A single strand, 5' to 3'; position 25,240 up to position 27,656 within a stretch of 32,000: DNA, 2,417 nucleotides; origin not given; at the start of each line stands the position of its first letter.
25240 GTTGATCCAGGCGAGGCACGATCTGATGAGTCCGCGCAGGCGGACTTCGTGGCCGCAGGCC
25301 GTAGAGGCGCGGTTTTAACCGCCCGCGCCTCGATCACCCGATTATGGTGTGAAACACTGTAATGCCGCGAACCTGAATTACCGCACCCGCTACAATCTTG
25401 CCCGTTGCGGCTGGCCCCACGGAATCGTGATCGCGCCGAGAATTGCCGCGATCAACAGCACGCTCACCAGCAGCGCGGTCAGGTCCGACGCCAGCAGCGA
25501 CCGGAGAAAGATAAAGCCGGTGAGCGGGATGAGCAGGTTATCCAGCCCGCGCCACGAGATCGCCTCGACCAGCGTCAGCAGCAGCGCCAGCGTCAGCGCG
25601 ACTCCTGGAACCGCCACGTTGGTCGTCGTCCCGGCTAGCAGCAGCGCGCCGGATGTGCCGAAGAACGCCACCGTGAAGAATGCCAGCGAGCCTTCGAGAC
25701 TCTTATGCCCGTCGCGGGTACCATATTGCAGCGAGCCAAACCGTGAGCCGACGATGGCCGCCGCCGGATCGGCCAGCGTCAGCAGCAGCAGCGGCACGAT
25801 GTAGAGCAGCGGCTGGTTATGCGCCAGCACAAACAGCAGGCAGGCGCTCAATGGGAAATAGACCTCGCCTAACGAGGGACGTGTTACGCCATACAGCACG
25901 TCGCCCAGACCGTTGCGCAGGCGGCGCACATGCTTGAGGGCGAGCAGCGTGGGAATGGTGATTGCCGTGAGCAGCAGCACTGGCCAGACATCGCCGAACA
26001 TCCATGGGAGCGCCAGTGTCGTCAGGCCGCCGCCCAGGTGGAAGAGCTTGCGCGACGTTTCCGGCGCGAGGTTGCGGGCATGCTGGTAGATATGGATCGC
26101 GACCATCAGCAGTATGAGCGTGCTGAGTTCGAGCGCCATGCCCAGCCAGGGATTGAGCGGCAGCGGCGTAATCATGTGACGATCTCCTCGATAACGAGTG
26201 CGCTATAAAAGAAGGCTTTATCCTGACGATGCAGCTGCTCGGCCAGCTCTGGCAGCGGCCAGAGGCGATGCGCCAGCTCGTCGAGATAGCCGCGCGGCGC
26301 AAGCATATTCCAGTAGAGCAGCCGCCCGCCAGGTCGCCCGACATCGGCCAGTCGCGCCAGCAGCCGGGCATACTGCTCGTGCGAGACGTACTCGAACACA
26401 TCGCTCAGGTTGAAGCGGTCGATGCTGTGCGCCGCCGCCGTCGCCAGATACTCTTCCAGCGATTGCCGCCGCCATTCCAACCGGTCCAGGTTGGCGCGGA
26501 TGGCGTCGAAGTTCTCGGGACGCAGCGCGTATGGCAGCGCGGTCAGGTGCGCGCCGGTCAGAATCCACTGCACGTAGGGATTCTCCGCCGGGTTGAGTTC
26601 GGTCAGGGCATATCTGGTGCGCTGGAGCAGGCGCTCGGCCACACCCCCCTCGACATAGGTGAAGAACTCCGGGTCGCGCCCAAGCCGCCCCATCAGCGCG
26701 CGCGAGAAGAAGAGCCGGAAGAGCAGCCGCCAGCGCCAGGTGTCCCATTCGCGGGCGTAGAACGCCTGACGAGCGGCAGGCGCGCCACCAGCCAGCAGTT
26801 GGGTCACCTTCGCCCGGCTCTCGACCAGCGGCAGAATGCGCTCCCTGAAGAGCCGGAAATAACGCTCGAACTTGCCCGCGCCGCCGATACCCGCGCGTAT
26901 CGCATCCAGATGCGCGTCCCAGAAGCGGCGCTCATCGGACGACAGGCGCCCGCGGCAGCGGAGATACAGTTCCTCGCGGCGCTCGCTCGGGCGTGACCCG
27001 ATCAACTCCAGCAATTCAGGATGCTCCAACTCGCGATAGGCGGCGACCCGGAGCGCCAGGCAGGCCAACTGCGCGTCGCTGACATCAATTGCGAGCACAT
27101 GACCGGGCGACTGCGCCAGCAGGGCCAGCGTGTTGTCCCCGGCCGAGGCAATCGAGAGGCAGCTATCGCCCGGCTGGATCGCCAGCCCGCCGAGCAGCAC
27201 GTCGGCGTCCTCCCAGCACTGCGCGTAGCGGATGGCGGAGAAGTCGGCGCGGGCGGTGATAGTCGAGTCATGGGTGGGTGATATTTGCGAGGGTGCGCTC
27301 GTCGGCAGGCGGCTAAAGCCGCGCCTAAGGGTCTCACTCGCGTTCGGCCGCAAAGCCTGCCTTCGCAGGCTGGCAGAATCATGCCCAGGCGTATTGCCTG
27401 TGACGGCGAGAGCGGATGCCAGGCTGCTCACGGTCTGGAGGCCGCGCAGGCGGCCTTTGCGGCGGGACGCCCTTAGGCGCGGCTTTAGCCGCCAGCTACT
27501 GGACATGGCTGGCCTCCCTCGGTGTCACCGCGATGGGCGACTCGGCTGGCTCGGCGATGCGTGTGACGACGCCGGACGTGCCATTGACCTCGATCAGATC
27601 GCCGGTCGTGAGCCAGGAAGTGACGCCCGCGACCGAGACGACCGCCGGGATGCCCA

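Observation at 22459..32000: Seven-gene translationally coupled operon (HMGR-like, UbiA PT, RPH-type dikinase, BtaA-like DUF3419, polyprenol-kinase-like, GNAT, acyl-adenylate ligase): candidate undescribed lipid/isoprenoid pathway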

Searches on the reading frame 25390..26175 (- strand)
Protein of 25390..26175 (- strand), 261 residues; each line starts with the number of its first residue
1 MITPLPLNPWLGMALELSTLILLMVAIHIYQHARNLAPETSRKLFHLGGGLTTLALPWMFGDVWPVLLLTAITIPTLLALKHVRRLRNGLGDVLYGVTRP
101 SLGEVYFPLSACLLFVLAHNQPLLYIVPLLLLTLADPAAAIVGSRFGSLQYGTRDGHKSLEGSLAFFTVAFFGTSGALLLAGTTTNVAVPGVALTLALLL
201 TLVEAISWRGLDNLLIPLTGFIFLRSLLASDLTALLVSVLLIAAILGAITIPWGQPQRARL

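Call 7: search_protein_families(library=pfam, proteins=[window:25390-26175:-], max_evalue=0.01)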
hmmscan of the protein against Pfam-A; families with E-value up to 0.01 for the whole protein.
window:25390-26175:- (261 aa): 0 families

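Call 8: search_protein_families(library=ncbifam, proteins=[window:25390-26175:-], max_evalue=0.01)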
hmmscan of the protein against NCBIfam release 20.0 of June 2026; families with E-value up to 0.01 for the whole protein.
window:25390-26175:- (261 aa): 0 families

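Call 37: find_homologous_proteins(query=window:25390-26175:-, max_evalue=0.001)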
Query window:25390-26175:- (261 aa): 223 proteins with E <= 0.001 among 8000 candidates; the best 120 are listed.
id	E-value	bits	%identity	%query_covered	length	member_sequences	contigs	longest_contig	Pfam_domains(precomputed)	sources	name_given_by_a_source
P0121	9.1e-153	525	96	100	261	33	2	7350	-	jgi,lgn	jgi:phytol kinase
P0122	2.4e-151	521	94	100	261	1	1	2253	-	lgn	-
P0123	1.0e-150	519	95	100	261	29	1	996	-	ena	-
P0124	2.8e-149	514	94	100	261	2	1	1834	-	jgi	-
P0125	8.4e-147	506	92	100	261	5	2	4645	-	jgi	jgi:phytol kinase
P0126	5.8e-142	490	89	100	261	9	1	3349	-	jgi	jgi:phytol kinase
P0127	1.1e-140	486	88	100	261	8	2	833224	-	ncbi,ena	-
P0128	2.5e-140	484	88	100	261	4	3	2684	-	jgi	jgi:phytol kinase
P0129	1.4e-137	475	87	100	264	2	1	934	-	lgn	-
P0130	2.8e-137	474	88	100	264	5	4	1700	-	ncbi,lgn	-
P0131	4.7e-137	474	87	100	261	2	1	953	-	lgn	-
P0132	7.7e-134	463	84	99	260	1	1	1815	-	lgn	-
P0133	1.4e-133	462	85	100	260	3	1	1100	-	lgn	-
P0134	1.6e-133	462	83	99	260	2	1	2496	-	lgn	-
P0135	2.3e-133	462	87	98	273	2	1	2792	-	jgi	jgi:phytol kinase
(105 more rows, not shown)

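Call 55: predict_structure(alignment_id=A3)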
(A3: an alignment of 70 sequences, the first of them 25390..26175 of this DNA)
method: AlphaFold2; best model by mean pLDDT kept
length: 261 residues; sequences in the alignment: 70
mean_pLDDT: 91.0   pTM: 0.87
mean pLDDT of the five models: 91.0, 90.6, 88.7, 88.5, 87.6
residues with pLDDT >= 90: 190; 70-90: 58; 50-70: 10; < 50: 3
segments of 3 or more residues with pLDDT < 50: 259-261
pLDDT, mean of each block of 10 residues (from residue 1): 85 98 98 94 96 96 97 97 94 90 95 97 96 95 90 85 97 96 83 95 91 96 93 83 79 55 34
secondary structure, 60 per line:
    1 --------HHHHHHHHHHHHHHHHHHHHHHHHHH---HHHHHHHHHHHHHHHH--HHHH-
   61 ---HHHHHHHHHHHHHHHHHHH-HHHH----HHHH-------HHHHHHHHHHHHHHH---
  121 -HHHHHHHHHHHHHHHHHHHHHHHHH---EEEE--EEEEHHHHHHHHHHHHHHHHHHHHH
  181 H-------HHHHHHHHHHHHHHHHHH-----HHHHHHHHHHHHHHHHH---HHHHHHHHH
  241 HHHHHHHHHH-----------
elements in order: H9-34 H38-53 H56-59 H64-82 H84-87 H92-95 H103-117 H122-146 E150-153 E156-159 H160-181 H189-206 H212-228 H232-250

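Call 59: fold_search(model_id=the predicted structure, library=pdb)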
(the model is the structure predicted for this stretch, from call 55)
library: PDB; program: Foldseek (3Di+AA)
matches with E <= 10: 251; with E <= 0.001: 0
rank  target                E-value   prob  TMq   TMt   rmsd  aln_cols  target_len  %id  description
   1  4q2g_A                7.3e-02  0.94  0.32  0.32   9.9       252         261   15  CRYSTAL STRUCTURE OF AN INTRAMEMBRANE CDP-DAG SYNTHETASE CENTRAL FOR PHOSPHOLIPID BIOSYNTHESIS (S200C/S223C, inactive  (released 2014-07-02)
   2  7shf_B                5.1e-01  0.09  0.17  0.16  21.5       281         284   13  Cryo-EM structure of GPR158 coupled to the RGS7-Gbeta5 complex (released 2021-12-01)
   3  9utb_A                6.8e-01  0.15  0.20  0.09  20.7       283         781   10  The full-length human sweet taste receptor TAS1R2 and TAS1R3 in the sucralose-bound state (released 2025-07-16)
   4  7c7s_A                9.4e-01  0.09  0.19  0.10  20.5       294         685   12  Cryo-EM structure of the CGP54626-bound human GABA(B) receptor in inactive state. (released 2020-07-01)
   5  8oqz_B                9.8e-01  0.14  0.25  0.22  17.3       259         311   14  Structure of human gamma-secretase PSEN1 APH-1B isoform reconstituted into lipid nanodisc in complex with Ab46 (released 2024-04-24)
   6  8wpu_B                9.8e-01  0.08  0.17  0.08  19.1       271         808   10  Human calcium-sensing receptor(CaSR) bound to cinacalcet in complex with Gq protein (released 2023-11-22)
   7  8r0k_A                1.2e+00  0.09  0.20  0.20  16.3       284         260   12  Cryo-EM structure of the microbial rhodopsin CryoR1 at pH 4.3 in detergent (released 2025-05-14)
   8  9mg8_B                1.2e+00  0.08  0.18  0.14  21.3       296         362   16  Crystal Structure of b-iTHR-110 (released 2025-12-17)
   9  8oqz_C                1.3e+00  0.11  0.18  0.20  17.5       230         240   14  Structure of human gamma-secretase PSEN1 APH-1B isoform reconstituted into lipid nanodisc in complex with Ab46 (released 2024-04-24)
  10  8jd1_3                1.3e+00  0.08  0.20  0.09  18.2       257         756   14  Cryo-EM structure of mGlu2-mGlu3 heterodimer in Rco state (released 2023-06-21)
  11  5sv0_I                1.3e+00  0.07  0.14  0.16  27.8       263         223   14  Structure of the ExbB/ExbD complex from E. coli at pH 7.0 (released 2016-09-28)
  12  6lh0                  1.4e+00  0.15  0.26  0.23  12.7       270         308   12  Crystal structure of a cysteine-pair mutant (P10C-S291C) of a bacterial bile acid transporter in an inward-facing apo-st (released 2020-12-09)
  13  9ayf_Q                1.4e+00  0.09  0.20  0.09  18.5       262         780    9  Structure of human calcium-sensing receptor in complex with Gi1 (miniGi1) protein in detergent (released 2024-04-17)
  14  8jd0_3                1.6e+00  0.08  0.19  0.09  17.3       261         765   13  Cryo-EM structure of mGlu2-mGlu3 heterodimer in presence of NAM563 (released 2023-06-21)
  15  9ejc_E                1.6e+00  0.05  0.16  0.15  20.8       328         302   12  Cryo-EM Structure of CXCL1-KSHV ORF74-Gi-scFv16 Complex (released 2025-09-03)
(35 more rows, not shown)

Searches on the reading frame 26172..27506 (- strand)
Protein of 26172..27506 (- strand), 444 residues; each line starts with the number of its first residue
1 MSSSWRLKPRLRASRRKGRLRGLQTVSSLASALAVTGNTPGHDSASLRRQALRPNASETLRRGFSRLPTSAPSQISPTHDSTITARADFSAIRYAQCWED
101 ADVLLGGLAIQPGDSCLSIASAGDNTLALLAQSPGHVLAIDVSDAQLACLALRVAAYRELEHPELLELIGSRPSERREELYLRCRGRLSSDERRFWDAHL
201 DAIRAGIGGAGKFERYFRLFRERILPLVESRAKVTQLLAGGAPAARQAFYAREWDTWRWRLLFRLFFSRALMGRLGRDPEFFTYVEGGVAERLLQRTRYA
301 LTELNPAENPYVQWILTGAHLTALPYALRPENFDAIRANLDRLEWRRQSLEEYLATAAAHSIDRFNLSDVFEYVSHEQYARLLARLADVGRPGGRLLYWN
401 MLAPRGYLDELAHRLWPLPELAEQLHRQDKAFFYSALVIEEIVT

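Call 7: search_protein_families(library=pfam, proteins=[window:26172-27506:-], max_evalue=0.01)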
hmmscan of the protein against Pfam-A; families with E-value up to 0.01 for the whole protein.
window:26172-27506:- (444 aa): 4 families
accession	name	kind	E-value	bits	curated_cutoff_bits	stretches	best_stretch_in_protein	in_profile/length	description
PF11899.13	DUF3419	-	1.3e-68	232.4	28.2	1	87-439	4-382/385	Protein of unknown function (DUF3419)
PF13649.12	Methyltransf_25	-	0.00012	23.1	27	0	336-394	37-97/97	Methyltransferase domain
PF08241.18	Methyltransf_11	-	0.00078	20.5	21.2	0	339-397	37-94/95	Methyltransferase domain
PF08242.18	Methyltransf_12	-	0.0029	18.8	30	0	338-396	46-98/98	Methyltransferase domain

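Call 8: search_protein_families(library=ncbifam, proteins=[window:26172-27506:-], max_evalue=0.01)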
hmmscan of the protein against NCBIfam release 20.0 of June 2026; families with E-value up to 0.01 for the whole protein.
window:26172-27506:- (444 aa): 1 family
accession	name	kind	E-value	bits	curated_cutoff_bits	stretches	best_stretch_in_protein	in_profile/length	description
NF043040.1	corrin_prot_MT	hypoth_equivalog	0.0054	16.2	180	0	341-420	90-169/216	corrinoid protein-associated methyltransferase CpaM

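Call 12: find_encoding_contigs(protein=window:26172-27506:-, flank=10000, max_places=6)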
Protein window:26172-27506:- (444 aa): no gene with exactly this product is on record in the collection.

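Call 38: search_solved_structures(query=window:26172-27506:-, max_evalue=1)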
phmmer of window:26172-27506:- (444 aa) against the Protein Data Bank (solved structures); distinct sequences matched with E-value up to 1: 0.

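Call 88: search_dna_similar(query=window:26172-27251:-, collection=plasmids, mode=protein, max_evalue=1e-10, max_rows=25, rows=spread)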
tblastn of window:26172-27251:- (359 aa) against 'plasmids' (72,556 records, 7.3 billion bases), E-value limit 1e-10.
Records with a match: 7; places in all: 7; records where one place covers at least 80% of the query: 7.
Best place of each record, by identity: 60-80% 1; <60% 6.
By first word of the organism name: Shinella 3; Rhizobium 2; Brevibacillus 1; Roseinatronobacter 1.
By predicted mobility (MOB-suite, as given by PLSDB): non-mobilizable 6; conjugative 1.
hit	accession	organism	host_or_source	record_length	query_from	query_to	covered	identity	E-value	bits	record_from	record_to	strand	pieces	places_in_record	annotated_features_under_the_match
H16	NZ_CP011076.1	Brevibacillus laterosporus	Oryza sativa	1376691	2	358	99%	60.2%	5e-135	431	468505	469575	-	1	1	none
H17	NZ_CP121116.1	Roseinatronobacter sp. S2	cell culture,Alkaline Spring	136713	1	358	100%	46.4%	7e-89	299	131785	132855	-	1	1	DUF3419 family protein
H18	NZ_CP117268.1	Rhizobium rhododendri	Rhododendron sp.,pure bacterial ...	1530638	4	349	96%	29.2%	2e-17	91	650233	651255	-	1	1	record has no annotation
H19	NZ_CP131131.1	Shinella zoogloeoides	isolate,Activated charcoal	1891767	4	352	97%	27.6%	4e-15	84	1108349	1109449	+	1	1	none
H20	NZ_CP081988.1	Shinella oryzae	cell culture,rhizosphere soil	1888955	4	310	86%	29.3%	1e-14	83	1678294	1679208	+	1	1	none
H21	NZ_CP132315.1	Shinella oryzae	Homo sapiens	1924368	4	310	86%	29.0%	2e-13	79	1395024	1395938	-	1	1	none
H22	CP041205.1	Rhizobium sp. NIBRBAC000502774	Genome assembly,Coal mine soil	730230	4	310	86%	27.0%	2e-12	76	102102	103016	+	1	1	DUF3419 family protein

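Call 89: get_annotated_region(hit=H22, flank=3000)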
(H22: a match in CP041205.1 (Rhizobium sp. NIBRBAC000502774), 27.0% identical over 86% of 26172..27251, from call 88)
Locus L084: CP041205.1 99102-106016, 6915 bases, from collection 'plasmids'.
description: Rhizobium sp. NIBRBAC000502774 plasmid pMK-2, complete sequence
organism: Rhizobium sp. NIBRBAC000502774 (NCBI taxid 2590777)
taxonomy: Bacteria; Pseudomonadota; Alphaproteobacteria; Hyphomicrobiales; Rhizobiaceae; Rhizobium; Rhizobium sp. NIBRBAC000502774
host: -; source: Genome assembly,Coal mine soil; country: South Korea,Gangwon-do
typing (MOB-suite, as given by PLSDB): conjugative; relaxase MOBQ; mating-pair formation MPF_T
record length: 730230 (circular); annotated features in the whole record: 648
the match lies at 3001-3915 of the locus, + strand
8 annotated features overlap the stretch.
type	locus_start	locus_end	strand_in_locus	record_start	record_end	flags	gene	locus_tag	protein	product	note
CDS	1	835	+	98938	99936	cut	-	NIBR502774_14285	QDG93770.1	NAD(P)-dependent oxidoreductase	-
CDS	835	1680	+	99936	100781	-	-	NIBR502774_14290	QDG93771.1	MBL fold metallo-hydrolase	-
CDS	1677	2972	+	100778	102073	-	-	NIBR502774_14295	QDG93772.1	CoF synthetase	-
CDS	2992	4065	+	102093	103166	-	-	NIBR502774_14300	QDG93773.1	DUF3419 family protein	-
CDS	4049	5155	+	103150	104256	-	-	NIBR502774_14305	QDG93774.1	hypothetical protein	-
CDS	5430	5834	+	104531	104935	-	-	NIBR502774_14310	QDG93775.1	hypothetical protein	-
CDS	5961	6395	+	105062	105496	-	-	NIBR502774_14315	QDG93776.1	hypothetical protein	-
CDS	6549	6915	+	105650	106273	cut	-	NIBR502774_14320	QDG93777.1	DUF4375 domain-containing protein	-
